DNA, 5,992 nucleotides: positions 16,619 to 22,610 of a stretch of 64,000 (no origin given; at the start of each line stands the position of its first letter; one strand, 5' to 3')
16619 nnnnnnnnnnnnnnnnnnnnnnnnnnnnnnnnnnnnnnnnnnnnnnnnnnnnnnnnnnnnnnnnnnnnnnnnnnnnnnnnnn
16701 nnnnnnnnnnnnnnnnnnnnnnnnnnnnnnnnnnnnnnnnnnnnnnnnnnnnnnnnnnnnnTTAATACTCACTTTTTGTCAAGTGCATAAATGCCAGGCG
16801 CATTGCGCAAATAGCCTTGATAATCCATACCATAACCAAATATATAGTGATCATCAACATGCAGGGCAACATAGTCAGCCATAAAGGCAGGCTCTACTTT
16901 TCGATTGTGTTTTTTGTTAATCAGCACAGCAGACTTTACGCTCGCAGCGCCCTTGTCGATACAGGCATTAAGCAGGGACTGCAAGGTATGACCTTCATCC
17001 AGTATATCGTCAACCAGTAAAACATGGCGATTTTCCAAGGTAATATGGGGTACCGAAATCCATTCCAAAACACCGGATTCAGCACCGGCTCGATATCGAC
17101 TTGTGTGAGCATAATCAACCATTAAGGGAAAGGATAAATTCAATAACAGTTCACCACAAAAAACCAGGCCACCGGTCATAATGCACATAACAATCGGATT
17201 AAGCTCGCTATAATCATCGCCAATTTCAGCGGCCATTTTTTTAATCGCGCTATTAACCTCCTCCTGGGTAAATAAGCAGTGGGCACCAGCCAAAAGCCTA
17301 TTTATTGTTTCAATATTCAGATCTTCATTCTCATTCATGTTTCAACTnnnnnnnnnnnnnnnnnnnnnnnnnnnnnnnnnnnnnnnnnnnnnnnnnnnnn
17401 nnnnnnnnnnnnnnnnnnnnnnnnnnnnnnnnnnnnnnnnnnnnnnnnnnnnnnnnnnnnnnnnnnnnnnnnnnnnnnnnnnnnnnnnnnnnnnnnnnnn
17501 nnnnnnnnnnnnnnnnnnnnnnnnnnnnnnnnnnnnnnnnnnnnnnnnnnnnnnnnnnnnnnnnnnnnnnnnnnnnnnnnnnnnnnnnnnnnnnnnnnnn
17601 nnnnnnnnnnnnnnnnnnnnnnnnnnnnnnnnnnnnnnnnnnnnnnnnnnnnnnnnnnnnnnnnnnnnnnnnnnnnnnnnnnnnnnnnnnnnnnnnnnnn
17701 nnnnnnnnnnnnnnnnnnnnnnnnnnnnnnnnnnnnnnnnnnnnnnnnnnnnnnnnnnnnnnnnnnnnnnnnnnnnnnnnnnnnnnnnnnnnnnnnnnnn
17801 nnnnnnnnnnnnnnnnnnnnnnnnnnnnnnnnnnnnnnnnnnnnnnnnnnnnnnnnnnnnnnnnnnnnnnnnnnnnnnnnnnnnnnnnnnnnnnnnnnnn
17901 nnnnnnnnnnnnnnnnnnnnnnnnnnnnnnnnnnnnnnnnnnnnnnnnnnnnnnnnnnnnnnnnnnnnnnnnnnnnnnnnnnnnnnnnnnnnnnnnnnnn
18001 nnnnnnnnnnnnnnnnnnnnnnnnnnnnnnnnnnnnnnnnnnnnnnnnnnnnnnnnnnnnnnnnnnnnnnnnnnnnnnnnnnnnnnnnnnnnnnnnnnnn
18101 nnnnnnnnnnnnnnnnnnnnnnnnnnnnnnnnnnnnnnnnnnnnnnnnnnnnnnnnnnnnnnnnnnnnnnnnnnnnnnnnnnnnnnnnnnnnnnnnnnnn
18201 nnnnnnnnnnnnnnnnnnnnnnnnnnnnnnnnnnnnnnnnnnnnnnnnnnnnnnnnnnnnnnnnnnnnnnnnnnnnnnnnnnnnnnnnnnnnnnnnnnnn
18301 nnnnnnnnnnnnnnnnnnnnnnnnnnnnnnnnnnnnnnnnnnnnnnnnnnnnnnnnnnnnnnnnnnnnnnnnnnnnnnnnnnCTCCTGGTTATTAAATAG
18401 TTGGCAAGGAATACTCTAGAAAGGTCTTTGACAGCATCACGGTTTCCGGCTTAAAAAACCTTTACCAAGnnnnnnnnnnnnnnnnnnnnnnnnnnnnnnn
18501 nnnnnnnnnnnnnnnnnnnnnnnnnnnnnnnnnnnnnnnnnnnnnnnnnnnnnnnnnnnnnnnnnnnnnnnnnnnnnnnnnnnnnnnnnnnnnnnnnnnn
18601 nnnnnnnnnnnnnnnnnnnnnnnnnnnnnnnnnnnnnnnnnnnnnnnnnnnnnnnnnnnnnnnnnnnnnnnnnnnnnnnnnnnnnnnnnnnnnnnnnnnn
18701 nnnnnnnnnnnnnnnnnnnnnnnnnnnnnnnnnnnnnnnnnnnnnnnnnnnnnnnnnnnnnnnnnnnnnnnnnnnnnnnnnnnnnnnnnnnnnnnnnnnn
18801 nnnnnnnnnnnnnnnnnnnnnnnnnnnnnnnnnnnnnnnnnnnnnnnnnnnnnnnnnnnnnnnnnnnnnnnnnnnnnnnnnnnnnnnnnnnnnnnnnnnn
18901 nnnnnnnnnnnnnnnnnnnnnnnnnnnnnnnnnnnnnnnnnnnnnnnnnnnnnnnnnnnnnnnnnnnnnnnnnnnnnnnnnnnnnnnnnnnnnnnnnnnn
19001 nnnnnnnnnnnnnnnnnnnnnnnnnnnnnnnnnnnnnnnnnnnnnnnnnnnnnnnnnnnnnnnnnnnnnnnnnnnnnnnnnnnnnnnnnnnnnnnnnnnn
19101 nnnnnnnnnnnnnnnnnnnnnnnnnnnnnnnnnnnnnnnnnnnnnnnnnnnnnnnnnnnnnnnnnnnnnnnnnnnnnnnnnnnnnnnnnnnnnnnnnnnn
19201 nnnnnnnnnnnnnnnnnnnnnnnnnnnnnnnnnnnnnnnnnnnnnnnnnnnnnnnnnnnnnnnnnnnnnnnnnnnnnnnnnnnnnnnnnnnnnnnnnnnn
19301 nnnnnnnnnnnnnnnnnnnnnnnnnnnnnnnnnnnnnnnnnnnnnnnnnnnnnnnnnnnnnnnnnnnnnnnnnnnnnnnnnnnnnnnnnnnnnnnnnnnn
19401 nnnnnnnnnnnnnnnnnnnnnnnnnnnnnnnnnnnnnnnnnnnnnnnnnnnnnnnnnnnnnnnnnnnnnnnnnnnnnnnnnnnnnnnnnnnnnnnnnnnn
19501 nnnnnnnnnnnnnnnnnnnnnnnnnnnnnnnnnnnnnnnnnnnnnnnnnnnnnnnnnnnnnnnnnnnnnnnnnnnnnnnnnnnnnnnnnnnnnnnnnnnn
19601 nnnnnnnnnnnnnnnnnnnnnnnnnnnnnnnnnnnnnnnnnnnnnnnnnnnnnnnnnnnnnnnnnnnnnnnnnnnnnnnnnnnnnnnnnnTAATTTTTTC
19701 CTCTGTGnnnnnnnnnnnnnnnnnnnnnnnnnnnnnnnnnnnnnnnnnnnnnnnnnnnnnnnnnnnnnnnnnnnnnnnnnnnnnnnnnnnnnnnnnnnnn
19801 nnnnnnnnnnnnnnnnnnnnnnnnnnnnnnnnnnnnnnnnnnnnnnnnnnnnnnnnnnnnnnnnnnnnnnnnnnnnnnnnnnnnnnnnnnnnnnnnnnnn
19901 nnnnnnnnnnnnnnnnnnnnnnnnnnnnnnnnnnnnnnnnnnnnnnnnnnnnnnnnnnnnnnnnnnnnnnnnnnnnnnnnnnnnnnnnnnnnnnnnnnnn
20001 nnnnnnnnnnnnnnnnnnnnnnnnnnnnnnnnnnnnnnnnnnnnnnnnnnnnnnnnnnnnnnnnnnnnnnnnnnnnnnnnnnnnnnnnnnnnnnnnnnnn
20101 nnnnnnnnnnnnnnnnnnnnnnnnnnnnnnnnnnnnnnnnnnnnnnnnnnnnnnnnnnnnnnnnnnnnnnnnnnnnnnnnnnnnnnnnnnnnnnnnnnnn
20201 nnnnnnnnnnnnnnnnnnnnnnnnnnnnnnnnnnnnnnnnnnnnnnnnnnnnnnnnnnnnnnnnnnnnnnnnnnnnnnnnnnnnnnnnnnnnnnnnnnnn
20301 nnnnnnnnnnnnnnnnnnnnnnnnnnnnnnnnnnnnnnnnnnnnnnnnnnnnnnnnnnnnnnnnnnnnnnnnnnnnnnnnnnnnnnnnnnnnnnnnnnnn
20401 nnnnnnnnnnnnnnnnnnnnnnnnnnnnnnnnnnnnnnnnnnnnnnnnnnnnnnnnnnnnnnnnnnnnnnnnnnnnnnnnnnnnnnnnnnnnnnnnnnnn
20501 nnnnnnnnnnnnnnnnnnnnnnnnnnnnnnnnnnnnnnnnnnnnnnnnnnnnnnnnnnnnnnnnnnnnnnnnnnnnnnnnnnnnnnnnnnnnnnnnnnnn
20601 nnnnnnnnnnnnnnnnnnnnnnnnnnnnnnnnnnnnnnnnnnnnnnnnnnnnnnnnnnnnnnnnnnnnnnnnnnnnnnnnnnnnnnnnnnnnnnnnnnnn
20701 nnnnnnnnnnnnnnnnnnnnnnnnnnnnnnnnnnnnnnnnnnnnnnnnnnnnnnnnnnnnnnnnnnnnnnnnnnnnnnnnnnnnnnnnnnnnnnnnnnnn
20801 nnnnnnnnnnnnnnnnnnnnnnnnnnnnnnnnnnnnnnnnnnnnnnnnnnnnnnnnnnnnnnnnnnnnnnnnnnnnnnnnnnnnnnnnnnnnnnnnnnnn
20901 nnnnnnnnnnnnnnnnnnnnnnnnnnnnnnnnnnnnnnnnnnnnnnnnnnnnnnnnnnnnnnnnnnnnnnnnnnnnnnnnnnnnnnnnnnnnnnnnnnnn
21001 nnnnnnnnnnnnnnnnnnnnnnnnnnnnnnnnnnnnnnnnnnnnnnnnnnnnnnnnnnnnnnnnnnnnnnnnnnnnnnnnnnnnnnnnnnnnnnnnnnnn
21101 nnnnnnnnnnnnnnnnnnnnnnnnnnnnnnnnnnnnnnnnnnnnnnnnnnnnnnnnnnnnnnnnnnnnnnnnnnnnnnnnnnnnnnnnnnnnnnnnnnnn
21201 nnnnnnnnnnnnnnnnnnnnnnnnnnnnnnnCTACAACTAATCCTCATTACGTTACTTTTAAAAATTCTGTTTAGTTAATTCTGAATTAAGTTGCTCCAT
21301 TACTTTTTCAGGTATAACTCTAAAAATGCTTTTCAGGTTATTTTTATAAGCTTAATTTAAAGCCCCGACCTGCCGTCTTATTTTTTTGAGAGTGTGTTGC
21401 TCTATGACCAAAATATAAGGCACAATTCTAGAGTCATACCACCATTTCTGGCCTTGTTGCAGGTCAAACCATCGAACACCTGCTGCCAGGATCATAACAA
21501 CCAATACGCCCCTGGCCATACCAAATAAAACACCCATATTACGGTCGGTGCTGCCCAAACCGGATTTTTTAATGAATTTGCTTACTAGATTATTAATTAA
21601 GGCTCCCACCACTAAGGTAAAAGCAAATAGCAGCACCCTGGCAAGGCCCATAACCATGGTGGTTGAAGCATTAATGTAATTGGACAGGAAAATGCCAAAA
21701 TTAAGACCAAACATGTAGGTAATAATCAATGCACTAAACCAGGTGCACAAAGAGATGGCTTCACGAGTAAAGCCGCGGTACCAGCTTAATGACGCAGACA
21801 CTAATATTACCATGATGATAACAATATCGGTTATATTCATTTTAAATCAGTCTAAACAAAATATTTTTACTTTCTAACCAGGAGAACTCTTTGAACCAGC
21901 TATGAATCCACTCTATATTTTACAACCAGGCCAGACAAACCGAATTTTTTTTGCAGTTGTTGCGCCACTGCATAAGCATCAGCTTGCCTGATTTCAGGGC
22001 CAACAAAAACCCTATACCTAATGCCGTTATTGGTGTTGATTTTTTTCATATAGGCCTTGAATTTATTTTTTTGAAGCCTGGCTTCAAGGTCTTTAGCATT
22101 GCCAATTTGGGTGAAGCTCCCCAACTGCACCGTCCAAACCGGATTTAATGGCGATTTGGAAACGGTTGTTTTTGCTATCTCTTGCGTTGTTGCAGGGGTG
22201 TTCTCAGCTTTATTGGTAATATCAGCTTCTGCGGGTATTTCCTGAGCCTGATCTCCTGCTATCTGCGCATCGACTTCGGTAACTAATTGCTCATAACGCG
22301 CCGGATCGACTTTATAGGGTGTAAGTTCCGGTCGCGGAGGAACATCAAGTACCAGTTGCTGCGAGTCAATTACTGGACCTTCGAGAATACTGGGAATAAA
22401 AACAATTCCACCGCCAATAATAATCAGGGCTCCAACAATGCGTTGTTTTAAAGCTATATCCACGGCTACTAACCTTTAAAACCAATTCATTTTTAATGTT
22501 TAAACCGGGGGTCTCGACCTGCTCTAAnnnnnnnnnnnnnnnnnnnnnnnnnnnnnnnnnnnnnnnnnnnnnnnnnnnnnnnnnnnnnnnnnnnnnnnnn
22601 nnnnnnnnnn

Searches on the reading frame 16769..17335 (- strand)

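Call 62: search_protein_families(library=pfam, proteins=[window:16769-17335:-], max_evalue=0.000001)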
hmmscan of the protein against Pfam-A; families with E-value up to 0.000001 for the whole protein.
window:16769-17335:- (188 aa): 1 family
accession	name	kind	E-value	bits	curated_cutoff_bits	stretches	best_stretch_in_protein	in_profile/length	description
PF00156.33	Pribosyltran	-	1.3e-21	77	26.3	1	25-151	3-136/158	Phosphoribosyl transferase domain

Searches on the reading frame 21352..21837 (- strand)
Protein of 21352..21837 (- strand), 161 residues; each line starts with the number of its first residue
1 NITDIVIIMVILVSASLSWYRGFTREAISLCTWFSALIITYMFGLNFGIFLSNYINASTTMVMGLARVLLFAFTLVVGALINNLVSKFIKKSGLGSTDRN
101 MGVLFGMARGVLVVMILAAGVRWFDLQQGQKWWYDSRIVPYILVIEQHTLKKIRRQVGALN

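Call 62: search_protein_families(library=pfam, proteins=[window:21352-21837:-], max_evalue=0.000001)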
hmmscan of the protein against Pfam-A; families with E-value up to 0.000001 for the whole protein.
window:21352-21837:- (161 aa): 1 family
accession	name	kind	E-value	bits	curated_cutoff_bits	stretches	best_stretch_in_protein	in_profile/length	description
PF02674.22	Colicin_V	-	1.5e-29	103.3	29.3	1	4-143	2-140/144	Colicin V production protein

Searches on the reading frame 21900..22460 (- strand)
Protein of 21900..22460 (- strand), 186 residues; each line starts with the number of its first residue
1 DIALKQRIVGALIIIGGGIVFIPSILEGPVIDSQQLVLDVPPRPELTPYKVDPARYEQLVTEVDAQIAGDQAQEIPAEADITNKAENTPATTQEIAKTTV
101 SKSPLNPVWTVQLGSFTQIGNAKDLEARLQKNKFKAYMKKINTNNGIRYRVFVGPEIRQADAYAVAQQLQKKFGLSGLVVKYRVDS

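Call 62: search_protein_families(library=pfam, proteins=[window:21900-22460:-], max_evalue=0.000001)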
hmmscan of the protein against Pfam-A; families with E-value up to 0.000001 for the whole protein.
window:21900-22460:- (186 aa): 1 family
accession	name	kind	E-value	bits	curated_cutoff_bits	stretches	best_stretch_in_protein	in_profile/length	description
PF05036.18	SPOR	-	9.1e-15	55.2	21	1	108-181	4-76/76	SPOR domain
